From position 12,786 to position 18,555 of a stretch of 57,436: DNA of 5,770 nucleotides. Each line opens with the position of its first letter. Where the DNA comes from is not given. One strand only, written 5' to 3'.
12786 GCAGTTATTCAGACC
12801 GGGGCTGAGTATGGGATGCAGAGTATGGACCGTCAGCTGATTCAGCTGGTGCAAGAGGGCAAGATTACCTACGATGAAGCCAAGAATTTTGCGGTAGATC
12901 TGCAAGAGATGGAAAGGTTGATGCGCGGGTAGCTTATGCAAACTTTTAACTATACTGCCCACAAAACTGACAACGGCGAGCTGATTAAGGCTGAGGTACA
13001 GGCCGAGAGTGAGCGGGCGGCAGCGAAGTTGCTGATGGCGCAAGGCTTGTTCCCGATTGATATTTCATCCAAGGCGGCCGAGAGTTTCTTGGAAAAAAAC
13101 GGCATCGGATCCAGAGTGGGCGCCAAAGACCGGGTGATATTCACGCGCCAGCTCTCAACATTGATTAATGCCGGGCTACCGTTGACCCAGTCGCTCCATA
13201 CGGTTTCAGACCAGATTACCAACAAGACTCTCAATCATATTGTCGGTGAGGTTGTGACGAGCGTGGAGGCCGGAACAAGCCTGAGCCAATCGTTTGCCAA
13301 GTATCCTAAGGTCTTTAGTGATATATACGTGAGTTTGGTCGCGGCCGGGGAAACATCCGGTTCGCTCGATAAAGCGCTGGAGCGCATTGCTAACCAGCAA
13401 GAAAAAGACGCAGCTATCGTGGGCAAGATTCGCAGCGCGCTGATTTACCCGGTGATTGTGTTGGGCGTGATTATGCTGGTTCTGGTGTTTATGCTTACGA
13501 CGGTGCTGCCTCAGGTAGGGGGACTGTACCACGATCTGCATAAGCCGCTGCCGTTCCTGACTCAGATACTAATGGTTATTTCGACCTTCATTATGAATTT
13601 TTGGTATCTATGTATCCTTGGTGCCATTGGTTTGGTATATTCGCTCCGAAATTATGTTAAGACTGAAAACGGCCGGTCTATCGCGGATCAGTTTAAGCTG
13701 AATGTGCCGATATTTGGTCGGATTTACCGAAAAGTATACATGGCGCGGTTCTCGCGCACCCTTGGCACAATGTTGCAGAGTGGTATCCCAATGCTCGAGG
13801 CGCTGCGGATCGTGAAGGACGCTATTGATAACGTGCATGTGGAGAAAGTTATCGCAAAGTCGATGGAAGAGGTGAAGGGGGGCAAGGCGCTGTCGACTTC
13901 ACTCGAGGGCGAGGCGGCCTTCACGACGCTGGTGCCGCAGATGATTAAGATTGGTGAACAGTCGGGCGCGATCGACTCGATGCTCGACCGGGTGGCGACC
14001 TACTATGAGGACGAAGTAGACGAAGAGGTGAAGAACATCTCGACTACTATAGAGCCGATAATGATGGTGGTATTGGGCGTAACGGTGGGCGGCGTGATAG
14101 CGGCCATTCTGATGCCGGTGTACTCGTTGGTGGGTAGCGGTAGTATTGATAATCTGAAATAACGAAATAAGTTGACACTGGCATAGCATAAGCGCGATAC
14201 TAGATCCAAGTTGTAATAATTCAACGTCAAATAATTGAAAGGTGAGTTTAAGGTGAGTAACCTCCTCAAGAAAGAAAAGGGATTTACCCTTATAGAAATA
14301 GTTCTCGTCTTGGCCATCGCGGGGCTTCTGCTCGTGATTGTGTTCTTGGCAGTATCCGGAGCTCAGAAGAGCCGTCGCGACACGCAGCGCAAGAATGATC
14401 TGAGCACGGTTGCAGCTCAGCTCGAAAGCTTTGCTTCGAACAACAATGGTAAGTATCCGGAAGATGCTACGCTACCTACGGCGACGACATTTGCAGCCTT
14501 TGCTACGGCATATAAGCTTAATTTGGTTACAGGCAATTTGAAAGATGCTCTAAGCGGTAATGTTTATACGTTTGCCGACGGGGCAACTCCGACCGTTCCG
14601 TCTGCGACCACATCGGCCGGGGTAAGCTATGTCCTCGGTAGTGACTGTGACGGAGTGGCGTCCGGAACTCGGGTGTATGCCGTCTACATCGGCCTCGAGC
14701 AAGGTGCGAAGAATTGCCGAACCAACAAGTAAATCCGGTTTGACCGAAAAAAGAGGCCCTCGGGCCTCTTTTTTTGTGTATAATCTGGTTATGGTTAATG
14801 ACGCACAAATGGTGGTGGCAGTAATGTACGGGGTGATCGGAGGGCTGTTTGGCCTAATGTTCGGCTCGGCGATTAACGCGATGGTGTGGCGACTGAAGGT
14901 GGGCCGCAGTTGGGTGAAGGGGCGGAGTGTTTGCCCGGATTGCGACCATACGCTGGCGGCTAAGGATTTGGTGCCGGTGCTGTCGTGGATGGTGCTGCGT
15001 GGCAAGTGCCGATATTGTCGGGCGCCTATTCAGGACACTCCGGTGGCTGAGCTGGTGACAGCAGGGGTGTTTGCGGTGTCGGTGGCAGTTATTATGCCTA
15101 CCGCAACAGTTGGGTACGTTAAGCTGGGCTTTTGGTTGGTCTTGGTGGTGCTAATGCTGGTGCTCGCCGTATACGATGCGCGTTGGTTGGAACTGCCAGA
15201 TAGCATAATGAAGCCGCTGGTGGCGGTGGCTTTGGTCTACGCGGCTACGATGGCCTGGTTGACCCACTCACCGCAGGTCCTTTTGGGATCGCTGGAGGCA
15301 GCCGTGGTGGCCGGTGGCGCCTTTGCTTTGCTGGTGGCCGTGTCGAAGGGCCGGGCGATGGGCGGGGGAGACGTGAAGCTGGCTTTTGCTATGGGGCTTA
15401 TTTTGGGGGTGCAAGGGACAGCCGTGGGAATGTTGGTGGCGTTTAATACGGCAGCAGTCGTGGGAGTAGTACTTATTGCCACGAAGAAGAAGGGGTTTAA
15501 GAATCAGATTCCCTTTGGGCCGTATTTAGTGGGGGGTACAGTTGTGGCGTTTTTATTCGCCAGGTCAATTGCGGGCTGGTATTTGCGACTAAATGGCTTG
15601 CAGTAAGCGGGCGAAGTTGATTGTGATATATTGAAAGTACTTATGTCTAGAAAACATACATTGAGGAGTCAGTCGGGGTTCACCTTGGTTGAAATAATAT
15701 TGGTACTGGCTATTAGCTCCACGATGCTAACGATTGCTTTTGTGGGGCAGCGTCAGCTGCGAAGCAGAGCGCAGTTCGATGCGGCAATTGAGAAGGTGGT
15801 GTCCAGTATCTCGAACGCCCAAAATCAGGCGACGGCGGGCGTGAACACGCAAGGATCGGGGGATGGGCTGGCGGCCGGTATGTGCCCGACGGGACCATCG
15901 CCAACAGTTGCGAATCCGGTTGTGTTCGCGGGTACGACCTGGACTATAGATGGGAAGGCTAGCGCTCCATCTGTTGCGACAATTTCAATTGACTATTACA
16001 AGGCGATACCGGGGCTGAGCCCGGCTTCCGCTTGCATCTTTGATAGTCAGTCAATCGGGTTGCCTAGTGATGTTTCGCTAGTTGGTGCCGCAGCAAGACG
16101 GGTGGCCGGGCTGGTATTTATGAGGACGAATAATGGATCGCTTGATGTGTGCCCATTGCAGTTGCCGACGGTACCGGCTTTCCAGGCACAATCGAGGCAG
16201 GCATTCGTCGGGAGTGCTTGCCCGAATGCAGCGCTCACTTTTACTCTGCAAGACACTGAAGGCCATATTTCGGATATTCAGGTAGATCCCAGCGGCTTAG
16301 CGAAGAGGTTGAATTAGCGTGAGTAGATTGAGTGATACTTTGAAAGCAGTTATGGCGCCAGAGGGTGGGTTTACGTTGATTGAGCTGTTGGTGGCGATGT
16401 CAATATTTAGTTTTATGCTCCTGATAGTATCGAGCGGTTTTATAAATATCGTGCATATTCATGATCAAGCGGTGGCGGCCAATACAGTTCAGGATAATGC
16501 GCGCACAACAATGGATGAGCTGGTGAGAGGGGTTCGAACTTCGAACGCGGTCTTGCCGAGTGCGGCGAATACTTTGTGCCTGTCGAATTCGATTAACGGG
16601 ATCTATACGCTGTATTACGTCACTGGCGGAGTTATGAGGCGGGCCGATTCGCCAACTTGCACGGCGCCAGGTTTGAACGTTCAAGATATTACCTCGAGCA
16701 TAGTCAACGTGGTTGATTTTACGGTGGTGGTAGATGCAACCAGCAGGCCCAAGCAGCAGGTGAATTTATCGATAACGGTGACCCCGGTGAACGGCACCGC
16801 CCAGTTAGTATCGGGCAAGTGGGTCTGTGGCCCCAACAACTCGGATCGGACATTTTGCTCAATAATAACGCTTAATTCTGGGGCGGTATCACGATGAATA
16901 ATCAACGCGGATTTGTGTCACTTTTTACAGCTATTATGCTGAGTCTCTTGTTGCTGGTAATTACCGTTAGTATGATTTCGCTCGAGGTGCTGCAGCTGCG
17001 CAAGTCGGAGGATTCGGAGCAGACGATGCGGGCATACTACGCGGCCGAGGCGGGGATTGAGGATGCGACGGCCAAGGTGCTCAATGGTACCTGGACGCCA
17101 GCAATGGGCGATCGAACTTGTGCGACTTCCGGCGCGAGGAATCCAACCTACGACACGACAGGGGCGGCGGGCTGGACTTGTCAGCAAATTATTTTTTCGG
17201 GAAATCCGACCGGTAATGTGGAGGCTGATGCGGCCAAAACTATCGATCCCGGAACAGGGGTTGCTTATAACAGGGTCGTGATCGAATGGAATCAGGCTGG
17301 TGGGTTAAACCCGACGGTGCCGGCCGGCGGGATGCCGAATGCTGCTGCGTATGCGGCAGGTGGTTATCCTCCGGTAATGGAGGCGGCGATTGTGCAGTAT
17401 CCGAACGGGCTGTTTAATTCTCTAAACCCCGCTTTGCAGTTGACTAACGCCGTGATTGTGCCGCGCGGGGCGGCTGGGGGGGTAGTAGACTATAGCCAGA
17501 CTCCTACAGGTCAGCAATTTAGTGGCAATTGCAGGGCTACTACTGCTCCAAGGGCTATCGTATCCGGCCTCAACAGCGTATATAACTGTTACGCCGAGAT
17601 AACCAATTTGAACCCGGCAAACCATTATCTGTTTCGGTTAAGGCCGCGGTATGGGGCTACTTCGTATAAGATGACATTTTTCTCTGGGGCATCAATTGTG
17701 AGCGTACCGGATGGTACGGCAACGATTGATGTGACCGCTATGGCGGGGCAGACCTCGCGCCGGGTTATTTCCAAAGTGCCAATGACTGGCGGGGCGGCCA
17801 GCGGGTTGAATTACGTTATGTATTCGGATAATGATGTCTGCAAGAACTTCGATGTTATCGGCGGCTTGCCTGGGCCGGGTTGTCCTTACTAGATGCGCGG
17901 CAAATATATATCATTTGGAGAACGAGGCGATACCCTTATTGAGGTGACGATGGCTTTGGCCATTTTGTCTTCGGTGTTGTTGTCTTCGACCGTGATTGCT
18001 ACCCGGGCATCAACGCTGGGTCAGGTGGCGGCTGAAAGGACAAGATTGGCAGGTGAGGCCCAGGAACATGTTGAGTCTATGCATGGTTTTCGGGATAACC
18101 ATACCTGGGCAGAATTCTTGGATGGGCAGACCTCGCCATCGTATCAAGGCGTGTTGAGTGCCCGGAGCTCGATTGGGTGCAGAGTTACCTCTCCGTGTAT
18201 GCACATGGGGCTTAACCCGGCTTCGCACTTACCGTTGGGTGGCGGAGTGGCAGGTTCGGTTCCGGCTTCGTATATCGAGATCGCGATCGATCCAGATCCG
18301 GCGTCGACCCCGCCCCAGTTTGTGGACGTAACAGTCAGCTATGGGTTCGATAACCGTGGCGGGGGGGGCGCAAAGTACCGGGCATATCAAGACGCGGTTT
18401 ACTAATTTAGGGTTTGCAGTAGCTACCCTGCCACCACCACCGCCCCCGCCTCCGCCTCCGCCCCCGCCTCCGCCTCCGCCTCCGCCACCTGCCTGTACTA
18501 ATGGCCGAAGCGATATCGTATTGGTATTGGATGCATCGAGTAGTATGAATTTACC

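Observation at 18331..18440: G8 tract sits exactly at the overlap of a pilin-like ORF and a signal-less polyPro-vWA ORF, suggesting a modular vWA tip pilin under frameshift control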

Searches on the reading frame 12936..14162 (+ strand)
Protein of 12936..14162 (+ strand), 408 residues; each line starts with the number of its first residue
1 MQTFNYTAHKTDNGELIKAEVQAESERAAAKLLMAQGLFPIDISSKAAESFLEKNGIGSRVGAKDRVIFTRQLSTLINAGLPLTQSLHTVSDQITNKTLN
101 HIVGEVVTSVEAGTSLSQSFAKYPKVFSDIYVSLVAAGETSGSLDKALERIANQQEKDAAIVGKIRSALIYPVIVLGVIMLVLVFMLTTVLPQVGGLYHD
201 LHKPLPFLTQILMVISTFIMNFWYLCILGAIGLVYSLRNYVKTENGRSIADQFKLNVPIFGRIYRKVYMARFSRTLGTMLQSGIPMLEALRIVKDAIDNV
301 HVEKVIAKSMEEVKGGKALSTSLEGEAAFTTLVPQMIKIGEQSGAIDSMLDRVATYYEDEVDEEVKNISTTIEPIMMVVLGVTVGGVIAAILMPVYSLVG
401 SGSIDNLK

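Call 59: find_encoding_contigs(protein=window:12936-14162:+, flank=6000, max_places=10)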
Protein window:12936-14162:+ (408 aa): 1 contig read that carries it; 1 place shown.
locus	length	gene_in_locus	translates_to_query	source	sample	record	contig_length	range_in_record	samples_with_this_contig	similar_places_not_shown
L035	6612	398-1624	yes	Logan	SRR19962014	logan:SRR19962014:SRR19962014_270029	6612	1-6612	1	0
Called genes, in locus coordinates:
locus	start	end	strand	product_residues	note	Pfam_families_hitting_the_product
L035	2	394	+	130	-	?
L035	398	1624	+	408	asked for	PF28597:T2SSF_N, PF00482:T2SSF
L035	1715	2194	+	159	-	PF07963:N_methyl (weak)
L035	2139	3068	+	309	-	PF06750:A24_N_bact, PF01478:Peptidase_A24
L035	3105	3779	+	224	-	PF07963:N_methyl (weak)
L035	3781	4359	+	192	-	PF07963:N_methyl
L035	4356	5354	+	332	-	-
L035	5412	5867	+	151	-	-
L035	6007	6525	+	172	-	PF13519:VWA_2, PF00092:VWA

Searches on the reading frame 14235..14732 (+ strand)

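Call 5: search_protein_families(library=pfam, proteins=[window:14235-14732:+], max_evalue=0.1)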
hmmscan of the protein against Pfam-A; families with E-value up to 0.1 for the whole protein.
window:14235-14732:+ (165 aa): 6 families
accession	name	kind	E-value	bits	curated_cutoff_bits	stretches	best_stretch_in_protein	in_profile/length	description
PF07963.17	N_methyl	-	4.9e-07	29.5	21.2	1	12-37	2-27/27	Prokaryotic N-terminal methylation motif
PF14967.11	FAM70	-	0.0065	16.4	27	1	18-132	192-300/323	FAM70 protein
PF23993.1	DUF7311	-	0.026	15.5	27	1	22-71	4-53/150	Domain of unknown function (DUF7311)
PF25184.1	YxzE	-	0.053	15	40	0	24-60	4-35/65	YxzE-like putative bacteriocin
PF04854.19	DUF624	-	0.067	13.8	24.2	0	24-62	8-48/77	Protein of unknown function, DUF624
PF16982.10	Flp1_like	-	0.069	13.1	33.5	0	9-37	1-28/49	Putative Flagellin, Flp1-like, domain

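Call 6: search_protein_families(library=ncbifam, proteins=[window:14235-14732:+], max_evalue=0.1)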
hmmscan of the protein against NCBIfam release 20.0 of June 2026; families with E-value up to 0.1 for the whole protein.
window:14235-14732:+ (165 aa): 20 families
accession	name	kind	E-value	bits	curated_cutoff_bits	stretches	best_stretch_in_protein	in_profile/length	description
TIGR01708.2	typeII_sec_gspH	equivalog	2.1e-08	34.3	80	1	14-64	1-51/169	type II secretion system minor pseudopilin GspH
TIGR01710.1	typeII_sec_gspG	equivalog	1e-07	32.1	88.85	1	15-77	1-62/134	type II secretion system major pseudopilin GspG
NF040999.1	pilin_ComGC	equivalog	1.1e-06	28.7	75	1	14-82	1-68/84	competence type IV pilus major pilin ComGC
TIGR02532.1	IV_pilin_GFxxxE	domain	5.9e-06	25.9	16.3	1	15-36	2-23/24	prepilin-type N-terminal cleavage/methylation domain-containing protein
TIGR02596.1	TIGR02596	subfamily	2e-05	24.8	70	1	17-92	1-83/196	Verru_Chthon cassette protein D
NF041775.1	typeIV_PilA_Myxo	equivalog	5.6e-05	23.2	400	1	6-71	2-67/214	type IV pilin protein PilA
NF040982.1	ComGD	equivalog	0.00014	22.3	70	1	14-59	1-46/139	competence type IV pilus minor pilin ComGD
NF041013.1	T4P_ComGE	equivalog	0.00032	20.8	49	1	12-58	1-44/83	competence type IV pilus minor pilin ComGE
NF041002.1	pilin_ComGF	equivalog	0.00057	20.1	80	1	14-68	1-57/139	competence type IV pilus minor pilin ComGF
NF007800.0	PRK10506.1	equivalog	0.00067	19.5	158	1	10-69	4-56/163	prepilin peptidase-dependent protein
NF007848.0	PRK10557.1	equivalog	0.0039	16.5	120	1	11-58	7-54/192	prepilin peptidase-dependent protein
NF007660.0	PRK10332.1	equivalog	0.0041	17.6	86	1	8-47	2-37/107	prepilin-type N-terminal cleavage/methylation domain-containing protein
NF007862.0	PRK10574.1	equivalog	0.02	15.1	138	1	12-35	2-25/145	prepilin peptidase-dependent pilin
TIGR01707.1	gspI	equivalog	0.032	14.7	44.35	1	16-47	1-32/101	type II secretion system minor pseudopilin GspI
NF040980.1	Ve_Inv_Crono_N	equivalog_domain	0.038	13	710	1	18-90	20-89/350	inverse autotransporter invasin Inv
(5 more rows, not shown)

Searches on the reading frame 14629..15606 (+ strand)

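Call 5: search_protein_families(library=pfam, proteins=[window:14629-15606:+], max_evalue=0.1)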
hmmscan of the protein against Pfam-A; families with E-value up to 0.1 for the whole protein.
window:14629-15606:+ (325 aa): 2 families
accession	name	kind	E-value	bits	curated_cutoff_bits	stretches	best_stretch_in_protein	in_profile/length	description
PF06750.18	A24_N_bact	-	2.7e-23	82.3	23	1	73-152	1-81/84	Bacterial Peptidase A24 N-terminal domain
PF01478.23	Peptidase_A24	-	1.5e-13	51.5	26.5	1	170-279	1-103/104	Type IV leader peptidase family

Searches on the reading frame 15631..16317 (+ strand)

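Call 5: search_protein_families(library=pfam, proteins=[window:15631-16317:+], max_evalue=0.1)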
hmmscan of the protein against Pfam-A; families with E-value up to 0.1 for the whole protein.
window:15631-16317:+ (228 aa): 1 family
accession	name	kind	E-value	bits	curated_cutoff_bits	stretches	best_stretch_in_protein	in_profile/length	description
PF07963.17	N_methyl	-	2.8e-06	27.1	21.2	1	12-37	2-27/27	Prokaryotic N-terminal methylation motif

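Call 6: search_protein_families(library=ncbifam, proteins=[window:15631-16317:+], max_evalue=0.1)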
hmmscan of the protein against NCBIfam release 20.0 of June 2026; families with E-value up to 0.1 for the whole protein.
window:15631-16317:+ (228 aa): 9 families
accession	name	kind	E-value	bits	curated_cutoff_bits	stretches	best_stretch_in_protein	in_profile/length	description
NF040982.1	ComGD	equivalog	1.3e-05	25.6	70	1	14-69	1-56/139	competence type IV pilus minor pilin ComGD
TIGR02532.1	IV_pilin_GFxxxE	domain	1.8e-05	24.4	16.3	1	14-36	1-23/24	prepilin-type N-terminal cleavage/methylation domain-containing protein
TIGR01708.2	typeII_sec_gspH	equivalog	4.4e-05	23.5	80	1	14-69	1-56/169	type II secretion system minor pseudopilin GspH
NF007800.0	PRK10506.1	equivalog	0.0002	21.2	158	1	9-69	3-63/163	prepilin peptidase-dependent protein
NF040999.1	pilin_ComGC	equivalog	0.0033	17.6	75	1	14-59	1-48/84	competence type IV pilus major pilin ComGC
TIGR02596.1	TIGR02596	subfamily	0.0049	17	70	1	17-68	1-52/196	Verru_Chthon cassette protein D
NF007848.0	PRK10557.1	equivalog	0.014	14.7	120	1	11-34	7-30/192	prepilin peptidase-dependent protein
NF007862.0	PRK10574.1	equivalog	0.056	13.6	138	0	12-39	2-29/145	prepilin peptidase-dependent pilin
NF041002.1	pilin_ComGF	equivalog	0.064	13.5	80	1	14-37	1-24/139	competence type IV pilus minor pilin ComGF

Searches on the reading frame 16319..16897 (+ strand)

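Call 5: search_protein_families(library=pfam, proteins=[window:16319-16897:+], max_evalue=0.1)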
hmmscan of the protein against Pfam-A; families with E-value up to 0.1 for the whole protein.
window:16319-16897:+ (192 aa): 1 family
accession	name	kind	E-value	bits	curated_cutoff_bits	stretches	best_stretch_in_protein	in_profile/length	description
PF07963.17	N_methyl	-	1e-07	31.6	21.2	1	14-37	3-26/27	Prokaryotic N-terminal methylation motif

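Call 6: search_protein_families(library=ncbifam, proteins=[window:16319-16897:+], max_evalue=0.1)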
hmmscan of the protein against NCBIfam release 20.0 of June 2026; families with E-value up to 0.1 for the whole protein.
window:16319-16897:+ (192 aa): 15 families
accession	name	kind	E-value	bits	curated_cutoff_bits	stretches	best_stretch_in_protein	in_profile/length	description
TIGR02532.1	IV_pilin_GFxxxE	domain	6.9e-06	25.7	16.3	1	17-37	3-23/24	prepilin-type N-terminal cleavage/methylation domain-containing protein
NF041002.1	pilin_ComGF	equivalog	3.7e-05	24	80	1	16-52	2-37/139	competence type IV pilus minor pilin ComGF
TIGR02599.1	TIGR02599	subfamily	6.7e-05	22.3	256.5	1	17-72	1-56/361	Verru_Chthon cassette protein C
TIGR01707.1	gspI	equivalog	7.4e-05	23.2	44.35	1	17-38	1-22/101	type II secretion system minor pseudopilin GspI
NF041013.1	T4P_ComGE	equivalog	0.0001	22.3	49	1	17-66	5-58/83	competence type IV pilus minor pilin ComGE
TIGR01711.1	gspJ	equivalog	0.0015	18.4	64.85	1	16-72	1-50/192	type II secretion system minor pseudopilin GspJ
NF007800.0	PRK10506.1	equivalog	0.0025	17.6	158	1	11-44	4-37/163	prepilin peptidase-dependent protein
NF040982.1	ComGD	equivalog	0.0026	18.2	70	1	17-42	3-28/139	competence type IV pilus minor pilin ComGD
NF007848.0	PRK10557.1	equivalog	0.0042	16.4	120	1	12-38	7-33/192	prepilin peptidase-dependent protein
NF038304.1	EPS_HpsC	equivalog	0.019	14.5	200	1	14-50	19-55/318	hormogonium polysaccharide secretion pseudopilin HpsC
TIGR02523.1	type_IV_pilV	equivalog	0.03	14.8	52.2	1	17-68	3-54/139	type IV pilus modification protein PilV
NF038303.1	EPS_HpsB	equivalog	0.036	14.1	150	1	15-87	2-70/211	hormogonium polysaccharide secretion pseudopilin HpsB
TIGR02596.1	TIGR02596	subfamily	0.048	13.7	70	1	18-67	1-43/196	Verru_Chthon cassette protein D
NF040999.1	pilin_ComGC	equivalog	0.068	13.4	75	0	16-37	2-23/84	competence type IV pilus major pilin ComGC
TIGR01708.2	typeII_sec_gspH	equivalog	0.098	12.6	80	0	16-39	2-25/169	type II secretion system minor pseudopilin GspH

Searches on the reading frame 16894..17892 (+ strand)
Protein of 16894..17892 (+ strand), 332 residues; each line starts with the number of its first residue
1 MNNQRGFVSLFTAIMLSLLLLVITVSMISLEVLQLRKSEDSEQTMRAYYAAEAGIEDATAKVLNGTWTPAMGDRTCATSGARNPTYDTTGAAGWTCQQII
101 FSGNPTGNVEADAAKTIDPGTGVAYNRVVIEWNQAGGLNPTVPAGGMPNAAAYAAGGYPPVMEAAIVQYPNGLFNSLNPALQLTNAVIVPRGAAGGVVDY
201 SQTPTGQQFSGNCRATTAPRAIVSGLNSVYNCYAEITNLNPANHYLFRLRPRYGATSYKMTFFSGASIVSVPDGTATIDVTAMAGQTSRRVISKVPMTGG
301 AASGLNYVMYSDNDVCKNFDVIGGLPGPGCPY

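Call 5: search_protein_families(library=pfam, proteins=[window:16894-17892:+], max_evalue=0.1)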
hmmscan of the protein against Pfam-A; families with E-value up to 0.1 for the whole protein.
window:16894-17892:+ (332 aa): 2 families
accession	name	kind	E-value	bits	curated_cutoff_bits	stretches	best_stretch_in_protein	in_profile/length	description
PF14341.11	PilX_N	-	0.0085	16.5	25.5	1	5-56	1-51/51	PilX N-terminal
PF16656.11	Pur_ac_phosph_N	-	0.079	14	30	0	195-250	27-79/93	Purple acid Phosphatase, N-terminal domain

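Call 6: search_protein_families(library=ncbifam, proteins=[window:16894-17892:+], max_evalue=0.1)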
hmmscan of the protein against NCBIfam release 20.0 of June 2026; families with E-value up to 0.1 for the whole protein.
window:16894-17892:+ (332 aa): 0 families

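Call 18: find_encoding_contigs(protein=window:16894-17892:+, flank=4000, max_places=10)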
Protein window:16894-17892:+ (332 aa): 1 contig read that carries it; 1 place shown.
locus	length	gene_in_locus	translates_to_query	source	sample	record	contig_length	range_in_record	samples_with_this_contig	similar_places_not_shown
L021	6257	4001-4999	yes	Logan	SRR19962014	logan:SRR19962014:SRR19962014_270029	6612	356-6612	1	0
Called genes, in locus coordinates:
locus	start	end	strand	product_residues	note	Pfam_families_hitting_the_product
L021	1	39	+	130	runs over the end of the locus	?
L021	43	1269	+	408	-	PF28597:T2SSF_N, PF00482:T2SSF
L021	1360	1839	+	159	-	PF07963:N_methyl (weak)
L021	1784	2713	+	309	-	PF06750:A24_N_bact, PF01478:Peptidase_A24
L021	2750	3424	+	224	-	PF07963:N_methyl (weak)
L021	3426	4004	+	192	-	PF07963:N_methyl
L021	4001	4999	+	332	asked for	-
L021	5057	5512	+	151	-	-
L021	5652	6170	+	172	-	PF13519:VWA_2, PF00092:VWA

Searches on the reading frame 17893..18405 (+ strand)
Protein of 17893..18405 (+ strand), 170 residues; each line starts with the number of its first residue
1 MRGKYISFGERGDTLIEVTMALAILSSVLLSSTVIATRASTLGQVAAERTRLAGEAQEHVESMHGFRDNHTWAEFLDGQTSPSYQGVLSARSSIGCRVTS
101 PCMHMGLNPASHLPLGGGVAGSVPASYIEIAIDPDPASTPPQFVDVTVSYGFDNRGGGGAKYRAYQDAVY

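Call 5: search_protein_families(library=pfam, proteins=[window:17893-18405:+], max_evalue=0.1)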
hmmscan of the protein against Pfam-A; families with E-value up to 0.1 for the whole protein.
window:17893-18405:+ (170 aa): 1 family
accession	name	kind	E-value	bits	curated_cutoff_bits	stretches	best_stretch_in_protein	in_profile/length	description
PF07963.17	N_methyl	-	0.019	15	21.2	1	14-31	8-25/27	Prokaryotic N-terminal methylation motif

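Call 6: search_protein_families(library=ncbifam, proteins=[window:17893-18405:+], max_evalue=0.1)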
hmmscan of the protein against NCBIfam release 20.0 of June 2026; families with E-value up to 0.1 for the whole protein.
window:17893-18405:+ (170 aa): 3 families
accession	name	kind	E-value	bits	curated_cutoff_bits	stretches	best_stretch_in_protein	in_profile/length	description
TIGR02532.1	IV_pilin_GFxxxE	domain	0.0059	16.4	16.3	1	14-30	5-21/24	prepilin-type N-terminal cleavage/methylation domain-containing protein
TIGR02523.1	type_IV_pilV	equivalog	0.069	13.6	52.2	1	11-64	2-55/139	type IV pilus modification protein PilV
NF053549.1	FtsL_Actino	equivalog_domain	0.073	13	55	0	17-60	7-50/83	cell division protein FtsL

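Call 10: list_cluster_members(proteins=[window:17893-18402:+, window:18341-19060:+, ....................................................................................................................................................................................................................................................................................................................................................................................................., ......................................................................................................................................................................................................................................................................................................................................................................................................, window:18356-19060:+, window:16894-17889:+])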
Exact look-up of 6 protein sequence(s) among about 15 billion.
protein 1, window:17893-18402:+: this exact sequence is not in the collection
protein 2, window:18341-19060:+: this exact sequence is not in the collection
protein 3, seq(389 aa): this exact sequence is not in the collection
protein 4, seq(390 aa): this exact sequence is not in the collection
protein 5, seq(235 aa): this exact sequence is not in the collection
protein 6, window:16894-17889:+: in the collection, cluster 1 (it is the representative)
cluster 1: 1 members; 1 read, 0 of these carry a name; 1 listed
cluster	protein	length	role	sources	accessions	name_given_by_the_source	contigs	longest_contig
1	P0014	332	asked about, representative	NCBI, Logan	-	-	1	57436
